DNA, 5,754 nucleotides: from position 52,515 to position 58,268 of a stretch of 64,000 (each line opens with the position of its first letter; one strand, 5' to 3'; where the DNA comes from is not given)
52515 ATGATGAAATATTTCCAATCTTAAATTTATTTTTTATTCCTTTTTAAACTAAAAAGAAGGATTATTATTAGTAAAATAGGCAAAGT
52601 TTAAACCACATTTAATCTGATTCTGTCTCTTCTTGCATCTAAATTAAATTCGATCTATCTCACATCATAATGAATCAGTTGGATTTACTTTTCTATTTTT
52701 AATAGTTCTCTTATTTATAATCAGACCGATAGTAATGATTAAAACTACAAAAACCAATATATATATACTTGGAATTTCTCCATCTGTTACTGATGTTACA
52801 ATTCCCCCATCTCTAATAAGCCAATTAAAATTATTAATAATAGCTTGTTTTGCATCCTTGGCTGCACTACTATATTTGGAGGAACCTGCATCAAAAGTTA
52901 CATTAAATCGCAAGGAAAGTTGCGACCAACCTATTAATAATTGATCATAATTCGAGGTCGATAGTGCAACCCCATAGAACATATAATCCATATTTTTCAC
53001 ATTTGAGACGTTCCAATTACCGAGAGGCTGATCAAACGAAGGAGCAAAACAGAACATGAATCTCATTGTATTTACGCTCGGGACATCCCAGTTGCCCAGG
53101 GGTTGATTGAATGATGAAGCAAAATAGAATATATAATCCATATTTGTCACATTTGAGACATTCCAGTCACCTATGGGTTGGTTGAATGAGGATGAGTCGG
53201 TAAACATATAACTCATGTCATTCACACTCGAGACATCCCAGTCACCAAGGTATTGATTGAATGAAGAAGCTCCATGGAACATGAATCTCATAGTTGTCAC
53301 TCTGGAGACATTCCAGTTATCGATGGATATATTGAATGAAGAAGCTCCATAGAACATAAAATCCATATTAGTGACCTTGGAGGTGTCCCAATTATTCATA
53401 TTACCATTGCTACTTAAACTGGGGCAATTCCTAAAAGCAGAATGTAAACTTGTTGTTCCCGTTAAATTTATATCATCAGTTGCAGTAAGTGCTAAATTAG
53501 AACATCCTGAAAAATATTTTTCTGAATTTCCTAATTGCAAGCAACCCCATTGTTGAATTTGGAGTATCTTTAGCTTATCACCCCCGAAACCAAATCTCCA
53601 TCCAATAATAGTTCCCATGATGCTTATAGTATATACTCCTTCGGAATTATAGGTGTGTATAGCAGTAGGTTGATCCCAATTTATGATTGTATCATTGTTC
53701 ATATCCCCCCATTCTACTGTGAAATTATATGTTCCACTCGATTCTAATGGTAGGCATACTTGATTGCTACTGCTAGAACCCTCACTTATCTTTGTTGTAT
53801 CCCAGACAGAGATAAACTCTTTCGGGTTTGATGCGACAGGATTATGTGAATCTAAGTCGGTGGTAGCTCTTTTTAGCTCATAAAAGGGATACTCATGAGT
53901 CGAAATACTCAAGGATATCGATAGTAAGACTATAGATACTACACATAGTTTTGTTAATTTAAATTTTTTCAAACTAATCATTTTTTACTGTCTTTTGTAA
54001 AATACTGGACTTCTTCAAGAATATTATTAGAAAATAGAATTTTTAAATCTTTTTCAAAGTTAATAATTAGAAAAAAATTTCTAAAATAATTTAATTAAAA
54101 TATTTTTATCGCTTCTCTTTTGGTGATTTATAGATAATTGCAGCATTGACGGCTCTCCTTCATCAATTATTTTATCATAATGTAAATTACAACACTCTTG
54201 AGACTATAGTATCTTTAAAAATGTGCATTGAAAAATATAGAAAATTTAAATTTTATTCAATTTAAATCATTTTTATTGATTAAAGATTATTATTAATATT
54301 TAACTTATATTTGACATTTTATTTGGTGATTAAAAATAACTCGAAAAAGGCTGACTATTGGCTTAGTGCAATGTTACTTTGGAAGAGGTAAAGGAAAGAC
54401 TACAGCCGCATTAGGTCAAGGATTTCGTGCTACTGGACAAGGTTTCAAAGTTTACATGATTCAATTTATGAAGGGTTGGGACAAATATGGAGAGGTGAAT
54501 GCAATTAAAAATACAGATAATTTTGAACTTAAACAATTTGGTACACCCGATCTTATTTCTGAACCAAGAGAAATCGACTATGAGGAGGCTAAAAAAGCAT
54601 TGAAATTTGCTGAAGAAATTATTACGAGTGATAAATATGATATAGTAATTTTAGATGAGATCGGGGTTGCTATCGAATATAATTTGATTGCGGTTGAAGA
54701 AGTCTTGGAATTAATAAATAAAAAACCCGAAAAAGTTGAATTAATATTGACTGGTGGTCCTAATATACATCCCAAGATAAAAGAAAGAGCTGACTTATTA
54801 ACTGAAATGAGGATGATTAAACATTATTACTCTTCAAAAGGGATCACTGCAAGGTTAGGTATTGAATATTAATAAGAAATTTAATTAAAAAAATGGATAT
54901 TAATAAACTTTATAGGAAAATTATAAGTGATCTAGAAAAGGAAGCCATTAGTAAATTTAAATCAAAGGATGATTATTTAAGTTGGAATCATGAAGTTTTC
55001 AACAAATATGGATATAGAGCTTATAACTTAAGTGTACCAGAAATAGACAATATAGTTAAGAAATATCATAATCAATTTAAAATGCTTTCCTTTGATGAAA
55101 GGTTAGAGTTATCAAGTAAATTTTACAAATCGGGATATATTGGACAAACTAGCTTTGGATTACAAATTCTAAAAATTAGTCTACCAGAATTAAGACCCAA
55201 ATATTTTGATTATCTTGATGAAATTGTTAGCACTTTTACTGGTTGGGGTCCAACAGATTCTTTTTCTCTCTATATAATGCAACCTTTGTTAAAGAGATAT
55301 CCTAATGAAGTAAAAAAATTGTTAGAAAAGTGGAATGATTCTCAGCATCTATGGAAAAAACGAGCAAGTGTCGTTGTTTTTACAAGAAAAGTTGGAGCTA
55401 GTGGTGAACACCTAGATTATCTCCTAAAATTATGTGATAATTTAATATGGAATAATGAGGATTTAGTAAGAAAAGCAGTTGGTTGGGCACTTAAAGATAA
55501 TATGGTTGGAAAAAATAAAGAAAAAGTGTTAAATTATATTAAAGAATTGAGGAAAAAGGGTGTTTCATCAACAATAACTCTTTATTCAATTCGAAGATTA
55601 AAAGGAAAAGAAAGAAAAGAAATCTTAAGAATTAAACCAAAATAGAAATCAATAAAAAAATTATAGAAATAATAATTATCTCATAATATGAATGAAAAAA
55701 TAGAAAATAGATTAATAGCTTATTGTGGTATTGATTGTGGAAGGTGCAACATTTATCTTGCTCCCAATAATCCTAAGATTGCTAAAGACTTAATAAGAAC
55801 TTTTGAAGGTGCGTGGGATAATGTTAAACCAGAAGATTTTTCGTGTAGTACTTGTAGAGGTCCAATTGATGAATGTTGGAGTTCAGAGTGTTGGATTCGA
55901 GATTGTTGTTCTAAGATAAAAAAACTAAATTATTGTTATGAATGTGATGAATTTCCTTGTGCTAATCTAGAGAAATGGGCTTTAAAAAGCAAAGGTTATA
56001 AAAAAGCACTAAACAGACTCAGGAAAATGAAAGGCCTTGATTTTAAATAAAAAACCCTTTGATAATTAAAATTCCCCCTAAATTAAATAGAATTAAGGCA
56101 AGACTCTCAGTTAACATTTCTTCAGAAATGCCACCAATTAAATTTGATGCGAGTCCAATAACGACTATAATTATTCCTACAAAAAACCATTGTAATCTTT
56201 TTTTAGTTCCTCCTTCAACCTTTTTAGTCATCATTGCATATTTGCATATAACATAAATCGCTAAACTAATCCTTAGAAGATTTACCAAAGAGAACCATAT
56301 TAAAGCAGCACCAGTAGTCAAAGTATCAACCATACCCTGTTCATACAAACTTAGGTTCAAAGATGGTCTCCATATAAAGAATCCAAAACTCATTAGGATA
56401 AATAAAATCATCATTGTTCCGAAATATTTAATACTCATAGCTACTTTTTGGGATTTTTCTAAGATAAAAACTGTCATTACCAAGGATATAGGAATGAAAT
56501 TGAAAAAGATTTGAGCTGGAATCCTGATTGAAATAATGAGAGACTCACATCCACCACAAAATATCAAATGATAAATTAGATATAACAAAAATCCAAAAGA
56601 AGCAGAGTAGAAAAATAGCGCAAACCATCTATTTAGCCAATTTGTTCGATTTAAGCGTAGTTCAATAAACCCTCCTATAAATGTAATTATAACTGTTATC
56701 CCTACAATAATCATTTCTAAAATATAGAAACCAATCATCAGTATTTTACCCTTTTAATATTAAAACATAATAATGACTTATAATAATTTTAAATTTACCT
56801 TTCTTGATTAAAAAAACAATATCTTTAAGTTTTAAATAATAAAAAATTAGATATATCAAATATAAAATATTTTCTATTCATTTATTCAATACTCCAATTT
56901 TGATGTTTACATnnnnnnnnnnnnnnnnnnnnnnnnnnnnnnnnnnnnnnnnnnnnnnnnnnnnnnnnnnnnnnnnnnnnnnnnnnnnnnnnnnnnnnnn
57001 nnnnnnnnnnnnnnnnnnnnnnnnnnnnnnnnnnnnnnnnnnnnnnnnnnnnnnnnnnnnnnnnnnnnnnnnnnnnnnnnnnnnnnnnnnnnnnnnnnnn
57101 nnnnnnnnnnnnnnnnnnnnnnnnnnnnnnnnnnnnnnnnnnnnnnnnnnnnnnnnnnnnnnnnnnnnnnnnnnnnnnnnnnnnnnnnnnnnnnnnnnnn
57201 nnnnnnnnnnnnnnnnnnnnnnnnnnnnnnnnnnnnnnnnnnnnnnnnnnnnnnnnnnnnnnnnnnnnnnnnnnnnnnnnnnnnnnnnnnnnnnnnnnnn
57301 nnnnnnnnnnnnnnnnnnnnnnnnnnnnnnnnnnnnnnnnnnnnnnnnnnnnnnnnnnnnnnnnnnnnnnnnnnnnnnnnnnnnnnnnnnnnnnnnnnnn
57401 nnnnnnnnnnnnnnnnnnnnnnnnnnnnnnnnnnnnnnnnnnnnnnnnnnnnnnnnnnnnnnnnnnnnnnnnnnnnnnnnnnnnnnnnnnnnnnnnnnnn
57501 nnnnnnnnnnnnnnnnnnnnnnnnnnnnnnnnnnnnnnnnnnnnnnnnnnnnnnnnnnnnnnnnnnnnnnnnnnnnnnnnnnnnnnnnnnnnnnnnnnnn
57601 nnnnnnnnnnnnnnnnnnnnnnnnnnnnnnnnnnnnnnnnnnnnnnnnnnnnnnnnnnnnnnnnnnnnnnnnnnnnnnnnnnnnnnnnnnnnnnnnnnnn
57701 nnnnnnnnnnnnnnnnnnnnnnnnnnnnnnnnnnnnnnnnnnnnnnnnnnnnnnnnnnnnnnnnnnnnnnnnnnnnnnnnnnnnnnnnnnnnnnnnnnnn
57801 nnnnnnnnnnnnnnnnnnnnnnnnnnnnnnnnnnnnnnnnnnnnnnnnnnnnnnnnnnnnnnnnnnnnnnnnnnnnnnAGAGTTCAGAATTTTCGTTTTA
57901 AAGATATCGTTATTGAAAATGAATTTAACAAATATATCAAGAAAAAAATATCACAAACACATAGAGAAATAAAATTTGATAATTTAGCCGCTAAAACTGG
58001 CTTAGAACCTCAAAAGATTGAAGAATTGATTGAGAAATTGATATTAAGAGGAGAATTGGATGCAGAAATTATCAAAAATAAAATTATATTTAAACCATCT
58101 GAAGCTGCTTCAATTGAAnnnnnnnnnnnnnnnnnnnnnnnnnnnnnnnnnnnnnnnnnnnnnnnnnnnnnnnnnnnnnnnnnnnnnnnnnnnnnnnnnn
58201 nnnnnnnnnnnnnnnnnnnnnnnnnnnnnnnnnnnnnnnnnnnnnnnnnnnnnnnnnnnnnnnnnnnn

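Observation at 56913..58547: NDT(dead)-NDT(active)-PCI-TIR fusion: candidate undescribed Asgard immune/nucleotide-signalling protein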

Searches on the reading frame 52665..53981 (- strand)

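Call 4: search_protein_families(library=pfam, proteins=[window:52665-53981:-], max_evalue=1)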
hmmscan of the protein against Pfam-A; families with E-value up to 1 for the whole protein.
window:52665-53981:- (438 aa): 5 families
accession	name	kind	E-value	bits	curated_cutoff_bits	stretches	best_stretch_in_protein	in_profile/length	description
PF03382.20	DUF285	-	1.6e-95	315.6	25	3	177-286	1-108/120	Mycoplasma protein of unknown function, DUF285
PF00801.26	PKD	-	0.0026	18.2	23.5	1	83-121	26-63/80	PKD domain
PF14699.12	hGDE_N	-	0.14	12.7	22.1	1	60-97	33-70/92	N-terminal domain from the human glycogen debranching enzyme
PF15106.11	TMEM156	-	0.14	11.9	27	1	407-433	179-205/226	TMEM156 protein family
PF18911.6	PKD_4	-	0.16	12.5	27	0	83-121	33-66/85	PKD domain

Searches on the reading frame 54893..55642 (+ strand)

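Call 4: search_protein_families(library=pfam, proteins=[window:54893-55642:+], max_evalue=1)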
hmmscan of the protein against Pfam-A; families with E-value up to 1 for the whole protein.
window:54893-55642:+ (250 aa): 3 families
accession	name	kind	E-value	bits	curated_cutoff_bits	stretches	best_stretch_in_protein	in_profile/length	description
PF08713.17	DNA_alkylation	-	7.8e-27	94.8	21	1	38-236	22-213/213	DNA alkylation repair enzyme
PF04055.27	Radical_SAM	-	0.003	18.2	29.5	0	194-246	115-164/166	Radical SAM superfamily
PF08748.17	Phage_TAC_4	-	0.085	13.5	21.1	0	109-149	75-115/124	Phage tail assembly chaperone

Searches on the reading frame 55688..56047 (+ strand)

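Call 4: search_protein_families(library=pfam, proteins=[window:55688-56047:+], max_evalue=1)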
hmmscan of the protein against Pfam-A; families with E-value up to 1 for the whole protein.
window:55688-56047:+ (120 aa): 1 family
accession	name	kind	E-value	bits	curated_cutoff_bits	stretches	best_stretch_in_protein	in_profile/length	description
PF12675.12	DUF3795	-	1e-14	55.2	22.6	1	10-95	2-82/83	Protein of unknown function (DUF3795)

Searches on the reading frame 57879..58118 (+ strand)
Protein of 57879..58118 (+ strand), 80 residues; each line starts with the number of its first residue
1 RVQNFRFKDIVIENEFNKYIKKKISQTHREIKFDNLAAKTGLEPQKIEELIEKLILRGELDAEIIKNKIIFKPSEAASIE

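Call 63: search_solved_structures(query=A4, max_evalue=5, show_alignments=2)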
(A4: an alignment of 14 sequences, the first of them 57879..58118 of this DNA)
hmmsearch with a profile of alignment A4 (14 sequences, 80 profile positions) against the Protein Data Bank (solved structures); distinct sequences matched with E-value up to 5: 33.
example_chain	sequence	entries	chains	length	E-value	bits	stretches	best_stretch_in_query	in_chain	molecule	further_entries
6zvj_C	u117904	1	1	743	1.7e-05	27.9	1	12-66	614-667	Eukaryotic translation initiation factor 3 subunit C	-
3j8b_C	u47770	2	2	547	1.9e-05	27.8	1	12-65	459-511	Eukaryotic translation initiation factor 3 subunit C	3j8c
28zx_c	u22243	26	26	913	2.5e-05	27.4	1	12-66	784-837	Eukaryotic translation initiation factor 3 subunit C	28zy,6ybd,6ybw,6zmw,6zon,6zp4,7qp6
7a09_C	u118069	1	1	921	2.5e-05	27.4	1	12-66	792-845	Eukaryotic translation initiation factor 3 subunit C,Eukaryotic translation initiation fac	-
5a5t_C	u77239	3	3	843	3.8e-05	26.8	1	12-66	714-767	EUKARYOTIC TRANSLATION INITIATION FACTOR 3 SUBUNIT C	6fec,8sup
6w2s_2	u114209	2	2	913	5.2e-05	26.4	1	12-66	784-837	Eukaryotic translation initiation factor 3 subunit C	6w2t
6yam_v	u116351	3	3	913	5.2e-05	26.4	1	12-66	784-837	Eukaryotic translation initiation factor 3 subunit C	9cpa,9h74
1ufm_A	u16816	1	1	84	0.0071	19.6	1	25-66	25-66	COP9 complex subunit 4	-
3jck_A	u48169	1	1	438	0.028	17.7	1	19-67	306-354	26S proteasome regulatory subunit RPN3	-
6fvt_S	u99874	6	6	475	0.031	17.5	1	19-67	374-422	26S proteasome regulatory subunit RPN3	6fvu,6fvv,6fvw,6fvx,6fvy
3jco_S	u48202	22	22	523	0.036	17.3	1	19-67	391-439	26S proteasome regulatory subunit RPN3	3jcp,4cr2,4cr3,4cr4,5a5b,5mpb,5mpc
2b5e_A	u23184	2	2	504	0.043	17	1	21-73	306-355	Protein disulfide-isomerase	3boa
8zpw_B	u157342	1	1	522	0.047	16.9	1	21-73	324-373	Protein disulfide-isomerase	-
9is6_D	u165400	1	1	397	0.12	15.7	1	25-68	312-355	COP9 signalosome complex subunit 4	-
5vhf_V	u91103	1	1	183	0.16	15.2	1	20-68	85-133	26S proteasome non-ATPase regulatory subunit 3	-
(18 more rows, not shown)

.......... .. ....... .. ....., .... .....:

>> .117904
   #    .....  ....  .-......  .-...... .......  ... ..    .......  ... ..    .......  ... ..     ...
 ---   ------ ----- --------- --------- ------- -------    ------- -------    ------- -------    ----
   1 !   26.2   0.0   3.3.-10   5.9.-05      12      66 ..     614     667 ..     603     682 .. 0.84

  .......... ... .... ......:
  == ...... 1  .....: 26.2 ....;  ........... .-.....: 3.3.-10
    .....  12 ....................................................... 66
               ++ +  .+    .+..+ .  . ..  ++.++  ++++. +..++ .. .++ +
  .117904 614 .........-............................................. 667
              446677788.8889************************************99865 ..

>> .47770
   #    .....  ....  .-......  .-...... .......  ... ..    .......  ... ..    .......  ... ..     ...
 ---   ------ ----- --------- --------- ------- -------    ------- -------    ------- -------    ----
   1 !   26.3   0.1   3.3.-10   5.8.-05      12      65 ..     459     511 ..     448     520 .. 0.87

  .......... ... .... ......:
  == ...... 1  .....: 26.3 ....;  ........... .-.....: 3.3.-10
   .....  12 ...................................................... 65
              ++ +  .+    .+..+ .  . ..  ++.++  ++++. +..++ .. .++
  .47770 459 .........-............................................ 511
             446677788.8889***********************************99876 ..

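Call 64: search_protein_families(library=pfam, alignment_id=A4, max_evalue=0.05)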
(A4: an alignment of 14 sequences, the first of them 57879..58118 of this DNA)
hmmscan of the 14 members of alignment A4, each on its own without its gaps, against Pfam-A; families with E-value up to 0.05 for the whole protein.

A. member 1, window:57879-58118:+ (80 aa): 4 families
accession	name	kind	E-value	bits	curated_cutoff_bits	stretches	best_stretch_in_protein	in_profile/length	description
PF01399.33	PCI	-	7.4e-07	29.7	22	1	7-66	21-75/84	PCI domain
PF12008.13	EcoR124_C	-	0.002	18.2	23.1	1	10-72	175-235/260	Type I restriction and modification enzyme - subunit R C terminal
PF10075.15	CSN8_PSD8_EIF3K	-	0.014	15.9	23.7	1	12-53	79-121/144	CSN8/PSMD8/EIF3K family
PF09012.17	FeoC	-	0.037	14.6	21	1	26-61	10-45/69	FeoC like transcriptional regulator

B. families by the number of members that match (of 14 scanned): 5 families
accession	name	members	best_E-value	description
PF01399.33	PCI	14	7.4e-08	PCI domain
PF09012.17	FeoC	7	0.0028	FeoC like transcriptional regulator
PF10075.15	CSN8_PSD8_EIF3K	4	0.0029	CSN8/PSMD8/EIF3K family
PF12008.13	EcoR124_C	2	0.002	Type I restriction and modification enzyme - subunit R C terminal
PF24409.1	wHTH-PRTase_assc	1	0.0082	wHTH-PRTase associated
